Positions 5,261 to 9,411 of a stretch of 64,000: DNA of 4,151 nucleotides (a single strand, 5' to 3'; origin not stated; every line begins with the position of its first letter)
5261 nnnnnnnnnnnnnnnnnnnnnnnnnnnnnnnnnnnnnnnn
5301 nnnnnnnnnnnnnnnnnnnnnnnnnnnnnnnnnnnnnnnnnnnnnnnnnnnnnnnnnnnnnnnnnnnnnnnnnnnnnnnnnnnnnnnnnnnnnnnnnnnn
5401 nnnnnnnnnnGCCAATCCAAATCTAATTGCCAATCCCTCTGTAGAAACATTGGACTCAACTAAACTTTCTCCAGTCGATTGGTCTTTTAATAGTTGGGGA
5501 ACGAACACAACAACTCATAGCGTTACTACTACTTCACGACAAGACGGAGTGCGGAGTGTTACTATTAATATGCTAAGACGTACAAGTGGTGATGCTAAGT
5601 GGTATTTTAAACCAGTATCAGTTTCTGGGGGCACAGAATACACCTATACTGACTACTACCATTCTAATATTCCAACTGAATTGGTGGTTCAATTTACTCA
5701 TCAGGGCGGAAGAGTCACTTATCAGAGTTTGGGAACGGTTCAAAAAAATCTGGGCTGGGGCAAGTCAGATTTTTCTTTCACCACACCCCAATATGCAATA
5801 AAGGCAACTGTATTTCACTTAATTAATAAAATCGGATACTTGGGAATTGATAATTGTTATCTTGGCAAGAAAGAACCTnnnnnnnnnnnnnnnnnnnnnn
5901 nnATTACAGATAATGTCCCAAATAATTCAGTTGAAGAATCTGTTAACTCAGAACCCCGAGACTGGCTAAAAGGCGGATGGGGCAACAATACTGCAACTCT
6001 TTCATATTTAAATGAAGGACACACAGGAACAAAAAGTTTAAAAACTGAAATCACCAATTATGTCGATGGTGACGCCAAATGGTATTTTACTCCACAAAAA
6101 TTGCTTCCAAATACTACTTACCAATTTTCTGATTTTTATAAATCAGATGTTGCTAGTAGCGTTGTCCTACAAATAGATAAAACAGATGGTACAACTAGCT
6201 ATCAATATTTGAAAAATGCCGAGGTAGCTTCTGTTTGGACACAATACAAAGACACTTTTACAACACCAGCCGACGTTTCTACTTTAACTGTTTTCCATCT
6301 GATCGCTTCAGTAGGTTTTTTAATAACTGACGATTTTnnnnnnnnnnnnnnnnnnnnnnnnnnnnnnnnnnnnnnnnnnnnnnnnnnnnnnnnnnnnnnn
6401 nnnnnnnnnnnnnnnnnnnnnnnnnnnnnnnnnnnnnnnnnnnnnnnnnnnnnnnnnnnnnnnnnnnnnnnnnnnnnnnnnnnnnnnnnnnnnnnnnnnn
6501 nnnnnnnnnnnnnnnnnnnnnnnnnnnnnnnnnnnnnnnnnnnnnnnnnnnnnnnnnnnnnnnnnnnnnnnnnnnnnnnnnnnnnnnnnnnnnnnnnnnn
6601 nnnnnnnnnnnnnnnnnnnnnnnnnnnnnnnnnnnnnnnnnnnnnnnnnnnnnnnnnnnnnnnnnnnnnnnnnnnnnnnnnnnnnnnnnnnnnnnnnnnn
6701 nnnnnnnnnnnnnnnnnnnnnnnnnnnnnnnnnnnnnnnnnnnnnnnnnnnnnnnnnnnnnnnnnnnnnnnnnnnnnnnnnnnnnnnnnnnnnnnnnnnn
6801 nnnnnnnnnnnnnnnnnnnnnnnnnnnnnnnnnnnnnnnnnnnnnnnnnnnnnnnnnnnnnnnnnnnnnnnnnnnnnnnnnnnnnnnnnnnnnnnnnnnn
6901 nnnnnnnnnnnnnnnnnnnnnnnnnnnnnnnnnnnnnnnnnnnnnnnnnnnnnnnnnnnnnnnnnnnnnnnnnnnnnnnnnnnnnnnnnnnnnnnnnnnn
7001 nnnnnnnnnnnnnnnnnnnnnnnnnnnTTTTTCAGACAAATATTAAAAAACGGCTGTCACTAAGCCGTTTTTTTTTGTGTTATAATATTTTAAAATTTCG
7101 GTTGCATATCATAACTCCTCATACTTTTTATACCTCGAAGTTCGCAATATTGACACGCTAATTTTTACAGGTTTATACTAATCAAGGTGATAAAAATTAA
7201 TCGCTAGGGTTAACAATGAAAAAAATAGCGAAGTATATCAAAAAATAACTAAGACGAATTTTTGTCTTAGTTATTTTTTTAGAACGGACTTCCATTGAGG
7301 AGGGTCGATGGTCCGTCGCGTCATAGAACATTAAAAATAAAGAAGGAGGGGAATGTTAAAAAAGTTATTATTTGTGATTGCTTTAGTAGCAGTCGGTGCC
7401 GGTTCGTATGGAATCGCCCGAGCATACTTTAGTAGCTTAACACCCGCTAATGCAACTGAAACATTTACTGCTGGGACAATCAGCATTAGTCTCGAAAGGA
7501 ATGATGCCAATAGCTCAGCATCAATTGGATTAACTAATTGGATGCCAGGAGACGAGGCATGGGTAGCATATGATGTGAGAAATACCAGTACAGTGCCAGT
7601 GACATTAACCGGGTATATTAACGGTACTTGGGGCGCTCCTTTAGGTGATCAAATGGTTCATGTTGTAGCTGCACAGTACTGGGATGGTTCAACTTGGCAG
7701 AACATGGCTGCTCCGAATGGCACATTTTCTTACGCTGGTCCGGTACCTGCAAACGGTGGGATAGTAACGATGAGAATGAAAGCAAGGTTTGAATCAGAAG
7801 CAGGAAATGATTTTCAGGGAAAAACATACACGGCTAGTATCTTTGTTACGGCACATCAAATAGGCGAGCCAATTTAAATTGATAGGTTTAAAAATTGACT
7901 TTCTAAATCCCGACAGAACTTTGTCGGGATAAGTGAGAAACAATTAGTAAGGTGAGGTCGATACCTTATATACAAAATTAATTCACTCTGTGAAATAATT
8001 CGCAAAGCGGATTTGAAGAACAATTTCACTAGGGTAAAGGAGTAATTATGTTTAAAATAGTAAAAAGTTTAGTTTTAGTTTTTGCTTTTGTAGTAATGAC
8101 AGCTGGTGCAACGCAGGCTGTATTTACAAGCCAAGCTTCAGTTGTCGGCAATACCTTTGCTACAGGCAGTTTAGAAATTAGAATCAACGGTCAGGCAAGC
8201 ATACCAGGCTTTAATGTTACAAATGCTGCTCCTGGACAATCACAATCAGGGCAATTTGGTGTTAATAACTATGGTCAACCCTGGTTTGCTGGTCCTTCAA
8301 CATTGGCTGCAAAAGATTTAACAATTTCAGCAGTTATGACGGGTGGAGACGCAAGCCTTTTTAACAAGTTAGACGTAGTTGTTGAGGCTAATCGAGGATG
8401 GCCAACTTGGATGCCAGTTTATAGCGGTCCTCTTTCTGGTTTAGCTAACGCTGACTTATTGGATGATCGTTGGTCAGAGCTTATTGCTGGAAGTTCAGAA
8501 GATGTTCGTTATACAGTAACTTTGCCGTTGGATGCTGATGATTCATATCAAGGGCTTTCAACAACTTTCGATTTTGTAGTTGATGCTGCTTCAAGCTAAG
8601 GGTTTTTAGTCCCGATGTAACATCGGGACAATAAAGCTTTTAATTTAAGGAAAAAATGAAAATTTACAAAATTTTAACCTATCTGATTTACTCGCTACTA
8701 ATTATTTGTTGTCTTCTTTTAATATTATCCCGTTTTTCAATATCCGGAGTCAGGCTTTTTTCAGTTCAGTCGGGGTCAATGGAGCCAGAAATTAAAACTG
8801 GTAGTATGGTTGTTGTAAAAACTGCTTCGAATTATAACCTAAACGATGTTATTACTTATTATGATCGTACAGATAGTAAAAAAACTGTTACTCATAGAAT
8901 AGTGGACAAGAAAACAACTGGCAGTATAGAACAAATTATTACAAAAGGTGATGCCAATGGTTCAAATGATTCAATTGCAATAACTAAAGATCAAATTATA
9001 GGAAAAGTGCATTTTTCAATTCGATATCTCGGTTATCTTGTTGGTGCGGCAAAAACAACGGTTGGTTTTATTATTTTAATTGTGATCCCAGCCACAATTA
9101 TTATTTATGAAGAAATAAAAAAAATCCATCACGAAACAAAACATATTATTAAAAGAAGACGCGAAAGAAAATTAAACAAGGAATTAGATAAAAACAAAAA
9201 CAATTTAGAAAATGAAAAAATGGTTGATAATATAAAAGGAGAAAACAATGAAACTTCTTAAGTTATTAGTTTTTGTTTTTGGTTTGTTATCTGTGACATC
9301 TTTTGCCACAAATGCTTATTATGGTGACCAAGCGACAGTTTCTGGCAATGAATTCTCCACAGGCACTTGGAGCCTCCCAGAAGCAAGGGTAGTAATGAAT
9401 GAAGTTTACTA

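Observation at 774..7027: PNAG-like exopolysaccharide module: processive GT2 flanked by two CBM+NodB deacetylase paralogs and a GH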

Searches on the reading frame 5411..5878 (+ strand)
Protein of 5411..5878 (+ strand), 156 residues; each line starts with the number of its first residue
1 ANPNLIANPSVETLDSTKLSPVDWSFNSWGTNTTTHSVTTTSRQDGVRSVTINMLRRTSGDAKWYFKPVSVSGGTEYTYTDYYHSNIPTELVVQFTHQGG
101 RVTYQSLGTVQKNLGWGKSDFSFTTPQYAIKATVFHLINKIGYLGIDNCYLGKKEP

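Call 37: search_solved_structures(query=A2, max_evalue=1, show_alignments=2)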
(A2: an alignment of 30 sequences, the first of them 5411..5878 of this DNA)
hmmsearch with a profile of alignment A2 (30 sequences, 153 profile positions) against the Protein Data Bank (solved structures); distinct sequences matched with E-value up to 1: 48.
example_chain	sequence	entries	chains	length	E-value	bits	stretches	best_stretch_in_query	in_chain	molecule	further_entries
1k42_A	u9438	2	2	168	0.011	18.8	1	30-127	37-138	Xylanase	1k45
3jxs_A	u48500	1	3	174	0.012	18.7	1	31-127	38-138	Xylanase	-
8e03_A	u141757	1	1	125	0.035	17.2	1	28-64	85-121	Photoactive yellow protein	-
8ao0_A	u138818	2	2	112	0.039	17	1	28-65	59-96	Photoactive yellow protein | nanoFAST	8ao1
2i9v_A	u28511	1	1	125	0.045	16.8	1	28-64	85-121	Photoactive yellow protein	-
2y6j_A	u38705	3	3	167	0.048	16.8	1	42-127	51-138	XYLANASE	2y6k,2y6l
2y64_A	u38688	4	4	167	0.051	16.7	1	42-127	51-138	XYLANASE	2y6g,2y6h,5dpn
4bj0_A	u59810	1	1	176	0.054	16.6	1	42-127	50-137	XYLANASE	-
8e1k_A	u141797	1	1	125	0.057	16.5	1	28-64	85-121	Photoactive yellow protein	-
7av6_A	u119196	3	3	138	0.061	16.4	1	28-65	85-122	Photoactive yellow protein | FAST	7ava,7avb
8e09_A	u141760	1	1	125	0.062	16.4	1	28-64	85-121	Photoactive yellow protein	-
8dzx_A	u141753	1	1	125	0.066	16.3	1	28-64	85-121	Photoactive yellow protein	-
8e1l_A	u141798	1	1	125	0.067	16.3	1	28-64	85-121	Photoactive yellow protein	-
4mgq_A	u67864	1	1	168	0.075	16.1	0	67-132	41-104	Glycosyl hydrolase family 10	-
1odv_A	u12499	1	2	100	0.078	16.1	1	28-64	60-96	PHOTOACTIVE YELLOW PROTEIN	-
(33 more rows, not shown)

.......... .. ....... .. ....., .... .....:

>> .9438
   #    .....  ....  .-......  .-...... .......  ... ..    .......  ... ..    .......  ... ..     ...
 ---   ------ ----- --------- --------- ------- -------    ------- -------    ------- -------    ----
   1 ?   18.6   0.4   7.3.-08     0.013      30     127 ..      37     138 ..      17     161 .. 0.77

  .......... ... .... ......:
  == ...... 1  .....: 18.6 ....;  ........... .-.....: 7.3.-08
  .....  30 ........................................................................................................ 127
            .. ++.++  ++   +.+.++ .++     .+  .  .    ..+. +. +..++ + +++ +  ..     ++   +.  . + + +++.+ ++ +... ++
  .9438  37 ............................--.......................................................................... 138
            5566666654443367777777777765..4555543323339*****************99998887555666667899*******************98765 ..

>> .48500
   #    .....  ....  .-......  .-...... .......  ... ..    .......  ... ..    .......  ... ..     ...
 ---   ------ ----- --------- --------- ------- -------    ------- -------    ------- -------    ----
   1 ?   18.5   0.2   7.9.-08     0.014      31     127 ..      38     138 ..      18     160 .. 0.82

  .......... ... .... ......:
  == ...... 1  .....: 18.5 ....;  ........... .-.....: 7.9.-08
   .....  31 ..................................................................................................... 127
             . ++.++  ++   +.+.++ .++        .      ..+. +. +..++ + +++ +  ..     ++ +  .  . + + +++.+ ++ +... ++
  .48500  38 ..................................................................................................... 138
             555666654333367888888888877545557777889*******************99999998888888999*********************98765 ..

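Call 38: search_protein_families(library=pfam, alignment_id=A2, max_evalue=0.01)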
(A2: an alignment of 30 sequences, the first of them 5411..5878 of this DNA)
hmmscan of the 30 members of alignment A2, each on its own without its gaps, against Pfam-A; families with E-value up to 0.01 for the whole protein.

A. member 1, window:5411-5878:+ (156 aa): 0 families

B. families by the number of members that match (of 30 scanned): 4 families
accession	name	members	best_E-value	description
PF02018.23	CBM_4_9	14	7.2e-09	Carbohydrate binding domain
PF19526.4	Slr4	1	0.0032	S-layer protein Slr4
PF04574.18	DUF592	1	0.0046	Protein of unknown function (DUF592)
PF22637.2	CBM_4_9_1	1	0.0054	BppA domain 1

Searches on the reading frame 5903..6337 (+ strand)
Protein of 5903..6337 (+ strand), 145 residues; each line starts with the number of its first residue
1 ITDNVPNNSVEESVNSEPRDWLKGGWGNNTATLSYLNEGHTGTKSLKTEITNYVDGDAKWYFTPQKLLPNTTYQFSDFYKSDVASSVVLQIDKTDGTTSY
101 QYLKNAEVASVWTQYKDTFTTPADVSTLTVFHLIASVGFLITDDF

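Call 54: find_homologous_proteins(query=window:5903-6337:+, max_evalue=0.00001)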
Query window:5903-6337:+ (145 aa): 3 proteins with E <= 0.00001 among 13 candidates.
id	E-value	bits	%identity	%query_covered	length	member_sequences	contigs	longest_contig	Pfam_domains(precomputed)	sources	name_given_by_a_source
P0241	4.6e-32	129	51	89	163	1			-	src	-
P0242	2.6e-31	126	46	97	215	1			-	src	-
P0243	9.5e-24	102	44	99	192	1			-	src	-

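Call 76: predict_structure(alignment_id=A3)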
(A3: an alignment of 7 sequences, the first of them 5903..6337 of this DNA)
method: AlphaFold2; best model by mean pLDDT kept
length: 145 residues; sequences in the alignment: 7
mean_pLDDT: 76.3   pTM: 0.72
mean pLDDT of the five models: 76.3, 62.0, 59.2, 55.7, 53.8
residues with pLDDT >= 90: 47; 70-90: 60; 50-70: 13; < 50: 25
segments of 3 or more residues with pLDDT < 50: 1-25
pLDDT, mean of each block of 10 residues (from residue 1): 32 36 55 79 79 71 80 90 91 92 93 92 91 86 75
secondary structure, 60 per line:
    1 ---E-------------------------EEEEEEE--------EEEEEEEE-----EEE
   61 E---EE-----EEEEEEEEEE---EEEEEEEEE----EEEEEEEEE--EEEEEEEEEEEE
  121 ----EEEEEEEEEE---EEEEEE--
elements in order: E30-36 E45-52 E58-61 E72-81 E85-93 E98-106 E109-120 E125-134 E138-143

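Call 79: fold_search(model_id=the predicted structure, library=pdb)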
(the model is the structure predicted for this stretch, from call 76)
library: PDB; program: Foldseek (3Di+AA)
matches with E <= 10: 1673; with E <= 0.001: 72
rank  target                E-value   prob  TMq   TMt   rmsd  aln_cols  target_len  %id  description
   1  2wys_A                1.8e-06  1.00  0.60  0.19   3.9       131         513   18  High resolution crystallographic structure of the Clostridium thermocellum N-terminal endo-1,4-beta-D-xylanase 10B (Xy (released 2010-08-25)
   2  2w5f_A                1.9e-06  1.00  0.58  0.19   3.4       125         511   19  High resolution crystallographic structure of the Clostridium thermocellum N-terminal endo-1,4-beta-D-xylanase 10B (Xy (released 2010-01-19)
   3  2w5f_B                2.2e-06  1.00  0.58  0.19   3.7       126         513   18  High resolution crystallographic structure of the Clostridium thermocellum N-terminal endo-1,4-beta-D-xylanase 10B (Xy (released 2010-01-19)
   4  2wys_B                4.5e-06  1.00  0.60  0.20   3.7       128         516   19  High resolution crystallographic structure of the Clostridium thermocellum N-terminal endo-1,4-beta-D-xylanase 10B (Xy (released 2010-08-25)
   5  3jxs_A                9.2e-06  1.00  0.64  0.57   3.4       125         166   13  Crystal structure of XG34, an evolved xyloglucan binding CBM (released 2009-10-27)
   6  2zez_C                9.2e-06  1.00  0.52  0.53   4.5       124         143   22  Family 16 Carbohydrate Binding Module-2 (released 2008-03-25)
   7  2zez_A                9.2e-06  1.00  0.52  0.53   4.8       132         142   23  Family 16 Carbohydrate Binding Module-2 (released 2008-03-25)
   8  1k42_MODEL_1_A        1.2e-05  1.00  0.59  0.52   4.0       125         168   12  The Solution Structure of the CBM4-2 Carbohydrate Binding Module from a Thermostable Rhodothermus marinus Xyla (released 2002-05-29)
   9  2zey_A                1.7e-05  1.00  0.56  0.56   4.1       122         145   25  Family 16 carbohydrate binding module (released 2008-03-04)
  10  1dyo_A                1.7e-05  1.00  0.51  0.48   6.9       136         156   22  Xylan-Binding Domain from CBM 22, formally x6b domain (released 2000-07-04)
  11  1h6y_A                2.0e-05  1.00  0.53  0.50   6.6       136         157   20  The role of conserved amino acids in the cleft of the C-terminal family 22 carbohydrate binding module of Clostridium  (released 2002-06-27)
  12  2zex_A                2.1e-05  1.00  0.53  0.52   4.3       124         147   26  Family 16 carbohydrate binding module (released 2008-03-04)
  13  4bj0_A                2.5e-05  1.00  0.65  0.57   3.3       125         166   13  Xyloglucan binding module (CBM4-2 X2-L110F) in complex with branched xyloses (released 2014-04-23)
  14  2zew_B                2.7e-05  1.00  0.54  0.54   4.0       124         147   26  Family 16 Cabohydrate Binding Domain Module 1 (released 2008-03-04)
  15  5w6h_A                2.9e-05  1.00  0.64  0.15   3.3       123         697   15  Crystal structure of Bacteriophage CBA120 tailspike protein 4 enzymatically active domain (TSP4dN, orf213) (released 2018-10-24)
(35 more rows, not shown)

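Call 89: search_protein_representatives(alignment_id=A3)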
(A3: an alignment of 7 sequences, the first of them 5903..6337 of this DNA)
Query: 7 sequences, 156 profile positions. Proteins with E-value up to 0.001 (for the whole library): 2029; up to 1e-10: 1468; up to 1e-30: 816. The best 150 are listed.
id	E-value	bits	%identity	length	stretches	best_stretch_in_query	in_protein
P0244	3.9e-296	985.1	-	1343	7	4-154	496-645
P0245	1.3e-242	811.3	-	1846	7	3-154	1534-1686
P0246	1.5e-233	781.8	-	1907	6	3-152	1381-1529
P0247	1.2e-214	720.4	-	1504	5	4-152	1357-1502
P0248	9.9e-209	701.2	-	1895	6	3-154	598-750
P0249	4.2e-207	695.9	-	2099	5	3-151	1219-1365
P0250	6.3e-200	672.6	-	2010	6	2-152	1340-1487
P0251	1.9e-198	667.8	-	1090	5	3-151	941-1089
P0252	1.3e-190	642.4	-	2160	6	2-154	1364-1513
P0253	2.2e-187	631.9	-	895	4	3-152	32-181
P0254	8.3e-186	626.7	-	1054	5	6-152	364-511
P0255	3.2e-178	602.1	-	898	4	4-153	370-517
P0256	3.3e-178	602.1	-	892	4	3-154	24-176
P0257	8.5e-177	597.5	-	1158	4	3-151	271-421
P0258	2.8e-174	589.3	-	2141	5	4-153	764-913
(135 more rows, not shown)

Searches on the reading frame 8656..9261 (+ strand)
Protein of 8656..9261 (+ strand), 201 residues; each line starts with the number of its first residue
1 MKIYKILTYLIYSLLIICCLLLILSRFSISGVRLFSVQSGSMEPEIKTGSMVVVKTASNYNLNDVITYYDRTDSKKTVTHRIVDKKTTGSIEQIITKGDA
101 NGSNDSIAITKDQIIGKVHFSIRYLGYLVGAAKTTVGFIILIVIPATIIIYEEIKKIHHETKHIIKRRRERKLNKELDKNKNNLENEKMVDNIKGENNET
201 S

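Call 3: search_protein_families(library=pfam, proteins=[window:8656-9261:+], max_evalue=0.01)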
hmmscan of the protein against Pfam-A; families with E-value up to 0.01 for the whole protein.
window:8656-9261:+ (201 aa): 2 families
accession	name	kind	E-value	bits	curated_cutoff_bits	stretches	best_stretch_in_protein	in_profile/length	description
PF10502.14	Peptidase_S26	-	0.00011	22.6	22.9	1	10-83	4-78/168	Signal peptidase, peptidase S26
PF00717.28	Peptidase_S24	-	0.00093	19.3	23.3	1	34-84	37-83/116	Peptidase S24-like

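Call 4: search_protein_families(library=ncbifam, proteins=[window:8656-9261:+], max_evalue=0.01)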
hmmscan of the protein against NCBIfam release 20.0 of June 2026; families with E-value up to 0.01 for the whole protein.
window:8656-9261:+ (201 aa): 4 families
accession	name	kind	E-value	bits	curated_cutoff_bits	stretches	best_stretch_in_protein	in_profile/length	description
NF046067.1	SigPepSipWBacil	equivalog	2.3e-31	108.8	190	1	4-176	5-184/189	signal peptidase I SipW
TIGR02228.1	sigpep_I_arch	equivalog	1.3e-30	106.3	51.85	1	2-156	2-157/158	signal peptidase I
TIGR02227.1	sigpep_I_bact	equivalog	7.4e-09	35.7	47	1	15-83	3-75/162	signal peptidase I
NF058541.1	SusR_regulator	equivalog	0.0073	15.5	480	1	134-190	310-367/515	SusR family glycan utilization regulator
